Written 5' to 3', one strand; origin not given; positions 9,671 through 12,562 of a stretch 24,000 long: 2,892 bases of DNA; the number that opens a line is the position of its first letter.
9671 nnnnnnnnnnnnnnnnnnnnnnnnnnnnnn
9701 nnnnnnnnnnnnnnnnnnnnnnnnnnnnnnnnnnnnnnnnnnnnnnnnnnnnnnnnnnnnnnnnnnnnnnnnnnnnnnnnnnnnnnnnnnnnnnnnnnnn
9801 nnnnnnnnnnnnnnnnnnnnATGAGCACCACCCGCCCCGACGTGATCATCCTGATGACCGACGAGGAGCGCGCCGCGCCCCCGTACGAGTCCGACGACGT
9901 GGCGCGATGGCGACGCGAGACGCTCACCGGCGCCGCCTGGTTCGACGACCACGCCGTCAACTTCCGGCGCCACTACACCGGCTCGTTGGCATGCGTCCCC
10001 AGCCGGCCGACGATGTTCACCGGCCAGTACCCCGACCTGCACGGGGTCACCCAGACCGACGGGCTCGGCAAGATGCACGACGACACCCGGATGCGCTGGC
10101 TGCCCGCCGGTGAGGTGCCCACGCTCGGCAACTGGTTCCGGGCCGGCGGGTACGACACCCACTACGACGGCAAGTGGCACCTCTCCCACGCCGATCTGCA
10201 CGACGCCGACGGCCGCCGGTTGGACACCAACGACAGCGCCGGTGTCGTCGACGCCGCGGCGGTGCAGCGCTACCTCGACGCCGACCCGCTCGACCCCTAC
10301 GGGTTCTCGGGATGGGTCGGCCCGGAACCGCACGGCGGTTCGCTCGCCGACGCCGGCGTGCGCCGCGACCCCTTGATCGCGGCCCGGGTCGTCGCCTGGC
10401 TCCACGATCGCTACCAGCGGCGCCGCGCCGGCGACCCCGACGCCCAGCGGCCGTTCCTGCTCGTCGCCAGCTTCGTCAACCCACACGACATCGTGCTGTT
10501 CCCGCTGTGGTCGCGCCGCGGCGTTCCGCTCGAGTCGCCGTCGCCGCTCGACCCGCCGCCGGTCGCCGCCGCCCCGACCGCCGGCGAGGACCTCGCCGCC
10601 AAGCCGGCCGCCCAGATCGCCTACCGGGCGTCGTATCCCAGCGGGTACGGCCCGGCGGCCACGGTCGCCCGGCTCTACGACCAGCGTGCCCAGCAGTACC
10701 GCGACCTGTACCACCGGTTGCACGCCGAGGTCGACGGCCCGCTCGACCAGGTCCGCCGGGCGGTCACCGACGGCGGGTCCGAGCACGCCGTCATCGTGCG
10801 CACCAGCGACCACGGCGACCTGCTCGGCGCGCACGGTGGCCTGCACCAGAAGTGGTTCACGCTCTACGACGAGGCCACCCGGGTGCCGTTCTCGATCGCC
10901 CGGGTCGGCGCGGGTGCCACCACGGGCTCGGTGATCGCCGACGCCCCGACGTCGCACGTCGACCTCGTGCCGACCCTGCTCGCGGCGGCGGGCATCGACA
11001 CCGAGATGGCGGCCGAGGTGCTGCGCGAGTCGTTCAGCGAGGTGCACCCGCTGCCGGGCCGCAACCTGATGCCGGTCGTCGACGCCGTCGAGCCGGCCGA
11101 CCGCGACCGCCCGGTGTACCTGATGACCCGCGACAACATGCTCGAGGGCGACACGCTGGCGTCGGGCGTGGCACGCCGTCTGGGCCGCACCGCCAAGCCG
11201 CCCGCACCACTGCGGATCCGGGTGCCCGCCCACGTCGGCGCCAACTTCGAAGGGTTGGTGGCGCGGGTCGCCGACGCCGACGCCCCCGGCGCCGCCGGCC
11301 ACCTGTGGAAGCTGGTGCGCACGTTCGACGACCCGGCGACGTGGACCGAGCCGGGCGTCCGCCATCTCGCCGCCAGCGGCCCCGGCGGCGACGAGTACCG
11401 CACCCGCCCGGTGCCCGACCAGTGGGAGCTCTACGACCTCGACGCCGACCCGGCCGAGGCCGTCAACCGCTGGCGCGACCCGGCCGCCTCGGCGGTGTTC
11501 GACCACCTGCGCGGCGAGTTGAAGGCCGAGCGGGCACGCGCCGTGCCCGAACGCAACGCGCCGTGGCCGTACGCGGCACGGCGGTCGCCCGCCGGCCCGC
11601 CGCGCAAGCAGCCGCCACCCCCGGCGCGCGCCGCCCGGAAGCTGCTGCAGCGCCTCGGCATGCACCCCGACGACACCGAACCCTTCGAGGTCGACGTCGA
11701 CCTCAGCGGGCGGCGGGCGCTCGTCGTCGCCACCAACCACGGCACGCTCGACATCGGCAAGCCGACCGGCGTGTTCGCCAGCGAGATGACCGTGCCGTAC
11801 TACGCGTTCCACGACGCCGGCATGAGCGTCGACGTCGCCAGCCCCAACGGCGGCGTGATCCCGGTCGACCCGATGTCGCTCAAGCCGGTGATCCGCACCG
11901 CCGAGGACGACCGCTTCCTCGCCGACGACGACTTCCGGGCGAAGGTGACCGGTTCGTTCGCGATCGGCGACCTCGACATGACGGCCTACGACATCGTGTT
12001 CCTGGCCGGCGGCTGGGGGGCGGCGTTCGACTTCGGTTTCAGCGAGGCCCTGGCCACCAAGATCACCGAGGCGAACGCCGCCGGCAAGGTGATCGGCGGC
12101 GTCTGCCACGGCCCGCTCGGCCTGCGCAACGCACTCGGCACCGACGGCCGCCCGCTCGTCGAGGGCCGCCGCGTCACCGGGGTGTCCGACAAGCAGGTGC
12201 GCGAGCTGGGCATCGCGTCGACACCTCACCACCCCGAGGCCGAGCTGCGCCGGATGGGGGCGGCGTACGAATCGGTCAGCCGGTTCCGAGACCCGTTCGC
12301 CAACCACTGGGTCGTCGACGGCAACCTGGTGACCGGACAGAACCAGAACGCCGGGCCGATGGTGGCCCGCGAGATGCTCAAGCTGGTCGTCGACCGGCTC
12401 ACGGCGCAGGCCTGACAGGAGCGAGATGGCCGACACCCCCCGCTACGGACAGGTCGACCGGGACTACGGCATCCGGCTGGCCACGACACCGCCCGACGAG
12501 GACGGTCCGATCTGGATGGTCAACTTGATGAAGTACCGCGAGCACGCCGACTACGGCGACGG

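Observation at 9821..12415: Sulfatase fused to a DJ-1/Hsp31-type domain in one 864-aa polypeptide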

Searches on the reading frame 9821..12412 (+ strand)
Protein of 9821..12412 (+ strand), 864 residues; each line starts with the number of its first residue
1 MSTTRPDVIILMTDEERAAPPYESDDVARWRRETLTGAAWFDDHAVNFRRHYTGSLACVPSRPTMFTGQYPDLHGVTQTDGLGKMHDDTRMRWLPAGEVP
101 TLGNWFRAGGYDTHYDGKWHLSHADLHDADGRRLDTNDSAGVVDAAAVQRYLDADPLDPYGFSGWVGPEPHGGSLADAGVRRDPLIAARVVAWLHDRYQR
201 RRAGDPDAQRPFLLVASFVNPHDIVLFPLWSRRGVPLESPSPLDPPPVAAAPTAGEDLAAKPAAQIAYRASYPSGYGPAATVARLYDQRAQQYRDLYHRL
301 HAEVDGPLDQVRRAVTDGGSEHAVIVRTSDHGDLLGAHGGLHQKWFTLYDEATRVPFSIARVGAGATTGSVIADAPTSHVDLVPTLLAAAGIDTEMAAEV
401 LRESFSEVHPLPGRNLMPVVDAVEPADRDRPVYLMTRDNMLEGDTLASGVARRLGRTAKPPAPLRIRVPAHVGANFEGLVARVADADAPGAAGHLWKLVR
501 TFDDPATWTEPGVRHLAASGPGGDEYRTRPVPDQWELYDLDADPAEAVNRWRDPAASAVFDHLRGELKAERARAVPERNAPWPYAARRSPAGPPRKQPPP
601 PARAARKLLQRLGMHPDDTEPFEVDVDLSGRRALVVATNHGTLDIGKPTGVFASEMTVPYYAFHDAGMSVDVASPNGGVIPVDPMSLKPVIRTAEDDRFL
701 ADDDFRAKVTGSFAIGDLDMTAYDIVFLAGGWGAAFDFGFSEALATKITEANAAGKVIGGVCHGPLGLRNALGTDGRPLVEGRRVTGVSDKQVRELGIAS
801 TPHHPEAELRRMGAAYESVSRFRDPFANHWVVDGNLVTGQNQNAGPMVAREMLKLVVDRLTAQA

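Call 5: search_protein_families(library=pfam, proteins=[window:9821-12412:+], max_evalue=0.1)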
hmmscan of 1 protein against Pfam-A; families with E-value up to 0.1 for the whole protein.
window:9821-12412:+ (864 aa): 4 families
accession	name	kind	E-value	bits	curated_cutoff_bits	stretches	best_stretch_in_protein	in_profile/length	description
PF00884.28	Sulfatase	-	2.2e-38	132.7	25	1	6-392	1-301/301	Sulfatase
PF01965.30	DJ-1_PfpI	-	1e-12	48.6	26.6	1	653-854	13-164/165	DJ-1/PfpI family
PF16347.10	SGSH_C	-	3.5e-07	30.9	29.3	1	532-571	113-152/154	N-sulphoglucosamine sulphohydrolase, C-terminal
PF17124.11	ThiJ_like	-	0.0026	18.1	30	1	650-771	5-141/186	ThiJ/PfpI family-like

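Call 6: search_protein_families(library=ncbifam, proteins=[window:9821-12412:+], max_evalue=0.1)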
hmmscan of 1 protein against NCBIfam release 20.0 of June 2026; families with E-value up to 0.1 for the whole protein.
window:9821-12412:+ (864 aa): 7 families
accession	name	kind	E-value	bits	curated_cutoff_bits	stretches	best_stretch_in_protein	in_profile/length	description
TIGR03417.1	chol_sulfatase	equivalog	1.7e-23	83.3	433.45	1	4-399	1-353/500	choline-sulfatase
NF010322.0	PRK13759.1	equivalog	5.8e-21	74.5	481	2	207-394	197-367/486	arylsulfatase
NF045661.1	HdlasePehA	equivalog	1.8e-15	56.6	900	2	281-397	268-382/506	phosphoric/sulfuric ester hydrolase PehA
TIGR01382.1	PfpI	subfamily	2e-06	27.5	139.05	1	653-855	12-167/169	DJ-1/PfpI/YhbO family deglycase/protease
NF003168.0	PRK04155.1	equivalog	2.2e-06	27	365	1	648-787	71-212/287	glyoxalase III HchA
TIGR01383.1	not_thiJ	equivalog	0.00011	22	131.25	1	711-770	52-111/180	DJ-1 family glyoxalase III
NF052527.1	Mn_arylsulf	exception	0.00041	19.4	850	0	6-121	2-103/479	manganese-dependent arylsulfatase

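Call 7: find_homologous_proteins(query=window:9821-12412:+, max_evalue=0.00001)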
Query window:9821-12412:+ (864 aa): 3339 proteins with E <= 0.00001 among 8000 candidates; the best 120 are listed.
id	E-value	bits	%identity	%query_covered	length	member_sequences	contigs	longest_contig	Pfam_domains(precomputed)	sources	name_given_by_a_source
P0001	0.0e+0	1987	100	100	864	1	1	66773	PF16347.11,PF00884.29,PF01965.31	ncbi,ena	ncbi:MAG TPA: sulfatase-like hydrolase/transferase [Ilumatobacter sp.]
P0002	0.0e+0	1745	87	100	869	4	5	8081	PF16347.11,PF00884.29,PF01965.31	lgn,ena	-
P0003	0.0e+0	1734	86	99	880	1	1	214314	PF16347.11,PF00884.29,PF01965.31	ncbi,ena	-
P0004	0.0e+0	1659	84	99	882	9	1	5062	PF16347.11,PF00884.29,PF01965.31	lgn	-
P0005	0.0e+0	1638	83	99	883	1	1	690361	PF16347.11,PF00884.29,PF01965.31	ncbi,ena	-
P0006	0.0e+0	1627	83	99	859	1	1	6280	PF00884.29,PF01965.31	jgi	jgi:arylsulfatase A-like enzyme/putative intracellular protease/amidase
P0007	0.0e+0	1600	81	99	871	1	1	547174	PF16347.11,PF00884.29,PF01965.31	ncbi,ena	-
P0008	0.0e+0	1581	81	99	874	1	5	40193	PF16347.11,PF00884.29,PF01965.31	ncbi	-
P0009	0.0e+0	1550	79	99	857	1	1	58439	PF16347.11,PF00884.29,PF01965.31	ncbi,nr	ncbi:MAG: sulfatase-like hydrolase/transferase [Ilumatobacter sp.]|nr:sulfatase-like hydrolase/trans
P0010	0.0e+0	1549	80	99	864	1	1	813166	PF16347.11,PF00884.29,PF01965.31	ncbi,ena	-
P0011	0.0e+0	1538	79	99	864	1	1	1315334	PF16347.11,PF00884.29,PF01965.31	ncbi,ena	-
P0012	0.0e+0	1528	78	99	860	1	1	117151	PF16347.11,PF00884.29,PF01965.31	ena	-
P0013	0.0e+0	1525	78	99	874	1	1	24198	PF16347.11,PF00884.29,PF01965.31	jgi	jgi:arylsulfatase A-like enzyme/putative intracellular protease/amidase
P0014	0.0e+0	1524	78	99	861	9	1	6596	PF16347.11,PF00884.29,PF01965.31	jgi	jgi:arylsulfatase A-like enzyme/putative intracellular protease/amidase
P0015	0.0e+0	1522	77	99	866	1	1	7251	PF00884.29,PF01965.31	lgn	-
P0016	0.0e+0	1522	78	99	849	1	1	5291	PF16347.11,PF00884.29,PF01965.31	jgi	jgi:arylsulfatase A-like enzyme/putative intracellular protease/amidase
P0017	0.0e+0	1519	77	100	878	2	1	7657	PF16347.11,PF00884.29,PF01965.31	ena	-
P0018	0.0e+0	1517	77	99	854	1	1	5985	PF16347.11,PF00884.29,PF01965.31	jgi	jgi:arylsulfatase A-like enzyme/putative intracellular protease/amidase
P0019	0.0e+0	1515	78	99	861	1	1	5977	PF16347.11,PF00884.29,PF01965.31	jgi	jgi:arylsulfatase A-like enzyme/putative intracellular protease/amidase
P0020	0.0e+0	1513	78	99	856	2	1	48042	PF16347.11,PF00884.29,PF01965.31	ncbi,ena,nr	ncbi:MAG: sulfatase-like hydrolase/transferase [Ilumatobacter sp.]|nr:sulfatase-like hydrolase/trans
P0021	0.0e+0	1510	78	99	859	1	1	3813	PF16347.11,PF00884.29,PF01965.31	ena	-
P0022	0.0e+0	1508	77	99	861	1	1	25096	PF16347.11,PF00884.29,PF01965.31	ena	-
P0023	0.0e+0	1508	76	99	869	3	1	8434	PF16347.11,PF00884.29,PF01965.31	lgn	-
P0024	0.0e+0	1505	77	99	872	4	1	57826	PF16347.11,PF00884.29,PF01965.31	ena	-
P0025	0.0e+0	1503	77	99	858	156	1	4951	PF16347.11,PF00884.29,PF01965.31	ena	-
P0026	0.0e+0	1502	77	99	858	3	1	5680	PF16347.11,PF00884.29,PF01965.31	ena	-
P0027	0.0e+0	1501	77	99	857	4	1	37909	PF00884.29,PF01965.31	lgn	-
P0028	0.0e+0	1500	77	99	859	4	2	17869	PF16347.11,PF00884.29,PF01965.31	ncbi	-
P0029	0.0e+0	1500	75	100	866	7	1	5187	PF16347.11,PF00884.29,PF01965.31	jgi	jgi:arylsulfatase A-like enzyme/putative intracellular protease/amidase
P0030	0.0e+0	1498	77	99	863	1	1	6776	PF16347.11,PF00884.29,PF01965.31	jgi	jgi:arylsulfatase A-like enzyme/putative intracellular protease/amidase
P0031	0.0e+0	1497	77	98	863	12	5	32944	PF16347.11,PF00884.29,PF01965.31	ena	-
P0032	0.0e+0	1493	76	99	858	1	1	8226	PF16347.11,PF00884.29,PF01965.31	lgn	-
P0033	0.0e+0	1492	76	99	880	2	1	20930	PF16347.11,PF00884.29,PF01965.31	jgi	jgi:arylsulfatase A-like enzyme/putative intracellular protease/amidase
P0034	0.0e+0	1492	75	99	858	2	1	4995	PF16347.11,PF00884.29,PF01965.31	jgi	jgi:arylsulfatase A-like enzyme/putative intracellular protease/amidase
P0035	0.0e+0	1491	75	99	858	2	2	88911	PF16347.11,PF00884.29,PF01965.31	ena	-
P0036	0.0e+0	1491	76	99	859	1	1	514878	PF16347.11,PF00884.29,PF01965.31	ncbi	ncbi:MAG: sulfatase-like hydrolase/transferase [Acidimicrobiales bacterium]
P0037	0.0e+0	1490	75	99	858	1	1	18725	PF16347.11,PF00884.29,PF01965.31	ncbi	-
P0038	0.0e+0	1490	76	100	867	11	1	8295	PF16347.11,PF00884.29,PF01965.31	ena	-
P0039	0.0e+0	1490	76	99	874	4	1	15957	PF16347.11,PF00884.29,PF01965.31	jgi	jgi:arylsulfatase A-like enzyme/putative intracellular protease/amidase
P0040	0.0e+0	1489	75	99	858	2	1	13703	PF16347.11,PF00884.29,PF01965.31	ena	-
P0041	0.0e+0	1489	75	99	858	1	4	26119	PF16347.11,PF00884.29,PF01965.31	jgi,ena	-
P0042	0.0e+0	1488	75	99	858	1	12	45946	PF16347.11,PF00884.29,PF01965.31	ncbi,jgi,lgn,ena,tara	tara:strand:- start:958 stop:3534 length:2577 start_codon:yes stop_codon:yes gene_type:complete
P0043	0.0e+0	1488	76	99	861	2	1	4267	PF16347.11,PF00884.29,PF01965.31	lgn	-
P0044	0.0e+0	1488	75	99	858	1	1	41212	PF16347.11,PF00884.29,PF01965.31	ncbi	-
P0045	0.0e+0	1487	76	99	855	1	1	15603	PF16347.11,PF00884.29,PF01965.31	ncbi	-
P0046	0.0e+0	1486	76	99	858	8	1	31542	PF16347.11,PF00884.29,PF01965.31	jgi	jgi:arylsulfatase A-like enzyme/putative intracellular protease/amidase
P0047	0.0e+0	1485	76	99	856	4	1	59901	PF16347.11,PF00884.29,PF01965.31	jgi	-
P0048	0.0e+0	1485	77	99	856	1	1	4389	PF16347.11,PF00884.29,PF01965.31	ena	-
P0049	0.0e+0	1483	77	100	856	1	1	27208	PF16347.11,PF00884.29,PF01965.31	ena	-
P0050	0.0e+0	1482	76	100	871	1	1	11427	PF00884.29,PF01965.31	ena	-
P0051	0.0e+0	1480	75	99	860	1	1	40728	PF16347.11,PF00884.29,PF01965.31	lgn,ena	-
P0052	0.0e+0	1479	75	99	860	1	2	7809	PF16347.11,PF00884.29,PF01965.31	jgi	-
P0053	0.0e+0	1477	75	100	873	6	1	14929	PF16347.11,PF00884.29,PF01965.31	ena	-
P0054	0.0e+0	1476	76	99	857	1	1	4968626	PF16347.11,PF00884.29,PF01965.31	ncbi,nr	ncbi:MAG: sulfatase-like hydrolase/transferase [Ilumatobacteraceae bacterium]|nr:sulfatase-like hydr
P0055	0.0e+0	1475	75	99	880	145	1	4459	PF16347.11,PF00884.29,PF01965.31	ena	-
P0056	0.0e+0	1474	75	99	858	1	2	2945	PF16347.11,PF00884.29,PF01965.31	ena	-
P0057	0.0e+0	1473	75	99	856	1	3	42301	PF16347.11,PF00884.29,PF01965.31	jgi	jgi:arylsulfatase A-like enzyme/putative intracellular protease/amidase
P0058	0.0e+0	1472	76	100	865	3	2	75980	PF16347.11,PF00884.29,PF01965.31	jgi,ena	-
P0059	0.0e+0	1471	74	99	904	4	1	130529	PF00805.29,PF16347.11,PF00884.29,PF01965.31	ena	-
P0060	0.0e+0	1470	75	99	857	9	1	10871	PF00884.29,PF01965.31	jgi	jgi:arylsulfatase A-like enzyme/putative intracellular protease/amidase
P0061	0.0e+0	1470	76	99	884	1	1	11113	PF16347.11,PF00884.29,PF01965.31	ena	-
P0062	0.0e+0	1470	75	99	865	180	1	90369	PF16347.11,PF00884.29,PF01965.31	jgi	jgi:arylsulfatase A-like enzyme/putative intracellular protease/amidase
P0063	0.0e+0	1470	75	99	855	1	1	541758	PF16347.11,PF00884.29,PF01965.31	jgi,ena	-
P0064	0.0e+0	1469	75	99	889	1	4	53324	PF16347.11,PF00884.29,PF01965.31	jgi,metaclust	metaclust:\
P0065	0.0e+0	1469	76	99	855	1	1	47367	PF16347.11,PF00884.29,PF01965.31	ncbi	-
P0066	0.0e+0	1469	76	99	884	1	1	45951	PF16347.11,PF00884.29,PF01965.31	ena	-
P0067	0.0e+0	1469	76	99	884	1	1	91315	PF16347.11,PF00884.29,PF01965.31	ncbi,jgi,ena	-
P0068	0.0e+0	1469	75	99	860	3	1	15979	PF16347.11,PF00884.29,PF01965.31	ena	-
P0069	0.0e+0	1468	74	99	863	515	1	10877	PF16347.11,PF00884.29,PF01965.31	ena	-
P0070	0.0e+0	1468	73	99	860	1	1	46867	PF16347.11,PF00884.29,PF01965.31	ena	-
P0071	0.0e+0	1468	75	99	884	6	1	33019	PF16347.11,PF00884.29,PF01965.31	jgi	-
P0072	0.0e+0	1468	76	98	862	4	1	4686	PF16347.11,PF00884.29,PF01965.31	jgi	-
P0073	0.0e+0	1465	75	99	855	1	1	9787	PF16347.11,PF00884.29,PF01965.31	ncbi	-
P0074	0.0e+0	1464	76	99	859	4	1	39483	PF16347.11,PF00884.29,PF01965.31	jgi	jgi:arylsulfatase A-like enzyme/putative intracellular protease/amidase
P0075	0.0e+0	1463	75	99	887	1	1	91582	PF16347.11,PF00884.29,PF01965.31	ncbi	-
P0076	0.0e+0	1463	75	99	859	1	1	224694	PF16347.11,PF00884.29,PF01965.31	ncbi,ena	-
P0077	0.0e+0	1463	75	99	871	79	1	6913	PF16347.11,PF00884.29,PF01965.31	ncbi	-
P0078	0.0e+0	1463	74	99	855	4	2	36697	PF16347.11,PF00884.29,PF01965.31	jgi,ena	-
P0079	0.0e+0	1462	76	99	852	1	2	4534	PF00884.29,PF01965.31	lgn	-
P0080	0.0e+0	1462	75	99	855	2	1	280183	PF16347.11,PF00884.29,PF01965.31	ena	-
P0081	0.0e+0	1461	77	99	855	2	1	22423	PF16347.11,PF00884.29,PF01965.31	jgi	jgi:arylsulfatase A-like enzyme/putative intracellular protease/amidase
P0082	0.0e+0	1460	75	100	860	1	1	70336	PF16347.11,PF00884.29,PF01965.31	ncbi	-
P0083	0.0e+0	1459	75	99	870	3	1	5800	PF16347.11,PF00884.29,PF01965.31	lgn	-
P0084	0.0e+0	1459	75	99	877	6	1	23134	PF16347.11,PF00884.29,PF01965.31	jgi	-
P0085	0.0e+0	1458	75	99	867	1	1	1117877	PF16347.11,PF00884.29,PF01965.31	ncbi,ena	-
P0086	0.0e+0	1458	75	100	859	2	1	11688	PF16347.11,PF00884.29,PF01965.31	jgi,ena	jgi:arylsulfatase A-like enzyme/putative intracellular protease/amidase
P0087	0.0e+0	1456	75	99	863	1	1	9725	PF16347.11,PF00884.29,PF01965.31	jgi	jgi:arylsulfatase A-like enzyme/putative intracellular protease/amidase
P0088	0.0e+0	1455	75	99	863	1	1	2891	PF16347.11,PF00884.29,PF01965.31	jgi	-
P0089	0.0e+0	1454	74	100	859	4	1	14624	PF16347.11,PF00884.29,PF01965.31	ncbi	-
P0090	0.0e+0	1453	75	99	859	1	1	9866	PF16347.11,PF00884.29,PF01965.31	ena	-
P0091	0.0e+0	1453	75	99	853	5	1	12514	PF16347.11,PF00884.29,PF01965.31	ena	-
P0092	0.0e+0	1452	74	99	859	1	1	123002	PF16347.11,PF00884.29,PF01965.31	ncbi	-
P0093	0.0e+0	1452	74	100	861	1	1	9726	PF16347.11,PF00884.29,PF01965.31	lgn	-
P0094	0.0e+0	1450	75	99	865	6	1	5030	PF16347.11,PF00884.29,PF01965.31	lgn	-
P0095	0.0e+0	1450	75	99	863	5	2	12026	PF16347.11,PF00884.29,PF01965.31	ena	-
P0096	0.0e+0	1449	75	99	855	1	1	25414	PF16347.11,PF00884.29,PF01965.31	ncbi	ncbi:MAG: sulfatase-like hydrolase/transferase [Ilumatobacter sp.]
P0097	0.0e+0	1449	75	99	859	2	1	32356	PF16347.11,PF00884.29,PF01965.31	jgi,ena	-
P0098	0.0e+0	1447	74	99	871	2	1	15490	PF16347.11,PF00884.29,PF01965.31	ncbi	-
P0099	0.0e+0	1447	74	99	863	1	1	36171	PF16347.11,PF00884.29,PF01965.31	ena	-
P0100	0.0e+0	1446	74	99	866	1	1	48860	PF16347.11,PF00884.29,PF01965.31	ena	-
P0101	0.0e+0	1443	75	99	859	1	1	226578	PF00884.29,PF01965.31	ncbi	-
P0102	0.0e+0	1443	74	99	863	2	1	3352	PF16347.11,PF00884.29,PF01965.31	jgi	jgi:arylsulfatase A-like enzyme/putative intracellular protease/amidase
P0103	0.0e+0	1443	74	100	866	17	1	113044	PF16347.11,PF00884.29,PF01965.31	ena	-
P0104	0.0e+0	1443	74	99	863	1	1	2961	PF16347.11,PF00884.29,PF01965.31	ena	-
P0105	0.0e+0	1443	75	99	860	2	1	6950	PF00884.29,PF01965.31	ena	-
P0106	0.0e+0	1443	74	99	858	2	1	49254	PF16347.11,PF00884.29,PF01965.31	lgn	-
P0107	0.0e+0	1443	75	99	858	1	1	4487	PF16347.11,PF00884.29,PF01965.31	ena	-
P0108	0.0e+0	1441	74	99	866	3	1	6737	PF16347.11,PF00884.29,PF01965.31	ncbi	-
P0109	0.0e+0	1441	75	99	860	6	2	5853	PF16347.11,PF00884.29,PF01965.31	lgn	-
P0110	0.0e+0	1440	74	99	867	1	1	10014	PF16347.11,PF00884.29,PF01965.31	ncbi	-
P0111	0.0e+0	1440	76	99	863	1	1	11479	PF16347.11,PF00884.29,PF01965.31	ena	-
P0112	0.0e+0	1440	74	99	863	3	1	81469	PF16347.11,PF00884.29,PF01965.31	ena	-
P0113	0.0e+0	1440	74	99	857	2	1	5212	PF16347.11,PF00884.29,PF01965.31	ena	-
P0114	0.0e+0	1439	79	92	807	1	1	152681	PF16347.11,PF00884.29,PF01965.31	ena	-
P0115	0.0e+0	1439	74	99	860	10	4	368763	PF16347.11,PF00884.29,PF01965.31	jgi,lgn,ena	-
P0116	0.0e+0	1439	73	100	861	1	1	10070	PF16347.11,PF00884.29,PF01965.31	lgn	-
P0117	0.0e+0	1438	74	99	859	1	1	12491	PF00884.29,PF01965.31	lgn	-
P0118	0.0e+0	1437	74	100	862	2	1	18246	PF16347.11,PF00884.29,PF01965.31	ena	-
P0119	0.0e+0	1437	73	99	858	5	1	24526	PF16347.11,PF00884.29,PF01965.31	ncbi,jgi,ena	-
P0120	0.0e+0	1437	74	99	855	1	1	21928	PF16347.11,PF00884.29,PF01965.31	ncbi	-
